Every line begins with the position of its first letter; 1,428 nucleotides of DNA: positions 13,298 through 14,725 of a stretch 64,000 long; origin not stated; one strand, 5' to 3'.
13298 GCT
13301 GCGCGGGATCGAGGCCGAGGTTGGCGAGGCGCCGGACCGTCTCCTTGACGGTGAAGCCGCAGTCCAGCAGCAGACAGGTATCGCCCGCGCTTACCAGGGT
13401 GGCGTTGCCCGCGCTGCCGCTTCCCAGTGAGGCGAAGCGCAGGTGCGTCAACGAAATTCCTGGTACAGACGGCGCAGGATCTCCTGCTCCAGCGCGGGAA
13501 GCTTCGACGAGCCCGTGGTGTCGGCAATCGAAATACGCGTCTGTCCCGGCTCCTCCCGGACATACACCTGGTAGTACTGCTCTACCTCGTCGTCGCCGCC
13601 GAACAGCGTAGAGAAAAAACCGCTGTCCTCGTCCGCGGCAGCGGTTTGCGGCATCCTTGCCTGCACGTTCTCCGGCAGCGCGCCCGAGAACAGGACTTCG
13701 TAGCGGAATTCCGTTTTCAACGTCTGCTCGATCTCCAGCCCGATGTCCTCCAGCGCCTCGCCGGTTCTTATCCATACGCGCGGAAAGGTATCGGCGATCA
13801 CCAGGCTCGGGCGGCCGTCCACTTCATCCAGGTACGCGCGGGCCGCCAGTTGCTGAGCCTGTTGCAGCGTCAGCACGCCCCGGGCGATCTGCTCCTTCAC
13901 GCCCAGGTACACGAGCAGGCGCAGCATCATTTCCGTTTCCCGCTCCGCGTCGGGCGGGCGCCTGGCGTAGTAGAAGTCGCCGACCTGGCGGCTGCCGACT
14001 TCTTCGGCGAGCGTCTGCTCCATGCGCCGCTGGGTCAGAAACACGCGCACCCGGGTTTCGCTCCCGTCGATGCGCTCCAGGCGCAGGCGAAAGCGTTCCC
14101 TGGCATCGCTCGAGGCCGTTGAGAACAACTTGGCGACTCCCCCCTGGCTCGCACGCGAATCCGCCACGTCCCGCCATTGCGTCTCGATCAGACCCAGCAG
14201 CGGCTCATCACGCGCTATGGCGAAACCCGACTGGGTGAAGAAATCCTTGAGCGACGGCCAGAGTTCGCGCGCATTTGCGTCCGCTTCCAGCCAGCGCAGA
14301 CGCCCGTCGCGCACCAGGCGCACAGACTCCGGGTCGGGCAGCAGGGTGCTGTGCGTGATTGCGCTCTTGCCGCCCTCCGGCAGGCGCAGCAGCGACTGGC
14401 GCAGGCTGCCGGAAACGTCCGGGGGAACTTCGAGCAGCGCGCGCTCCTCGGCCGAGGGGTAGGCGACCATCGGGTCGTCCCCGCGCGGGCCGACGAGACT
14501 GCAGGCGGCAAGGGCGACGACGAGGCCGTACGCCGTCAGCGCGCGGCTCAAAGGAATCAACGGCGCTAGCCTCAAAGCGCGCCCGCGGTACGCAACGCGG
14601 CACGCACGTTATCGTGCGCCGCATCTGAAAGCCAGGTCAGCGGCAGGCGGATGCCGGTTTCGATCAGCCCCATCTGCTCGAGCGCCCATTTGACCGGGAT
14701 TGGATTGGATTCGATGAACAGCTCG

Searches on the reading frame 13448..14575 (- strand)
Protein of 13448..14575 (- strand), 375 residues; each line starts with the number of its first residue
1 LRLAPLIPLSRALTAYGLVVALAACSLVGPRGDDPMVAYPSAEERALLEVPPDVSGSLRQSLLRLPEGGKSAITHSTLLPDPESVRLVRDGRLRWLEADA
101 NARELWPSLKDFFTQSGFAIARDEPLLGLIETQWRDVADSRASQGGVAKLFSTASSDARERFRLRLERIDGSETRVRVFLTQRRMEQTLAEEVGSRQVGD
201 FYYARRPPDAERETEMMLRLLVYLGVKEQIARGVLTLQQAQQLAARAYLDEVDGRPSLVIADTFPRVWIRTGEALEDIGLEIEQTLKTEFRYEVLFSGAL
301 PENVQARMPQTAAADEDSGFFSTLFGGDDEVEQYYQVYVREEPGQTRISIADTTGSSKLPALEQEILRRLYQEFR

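Call 60: search_protein_families(library=pfam, proteins=[window:13448-14575:-], max_evalue=0.001)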
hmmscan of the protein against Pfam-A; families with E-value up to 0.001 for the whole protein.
window:13448-14575:- (375 aa): 1 family
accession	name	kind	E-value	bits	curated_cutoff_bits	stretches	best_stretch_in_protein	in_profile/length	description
PF06804.17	Lipoprotein_18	-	1e-16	61.2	25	1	83-373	57-318/323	NlpB/DapX lipoprotein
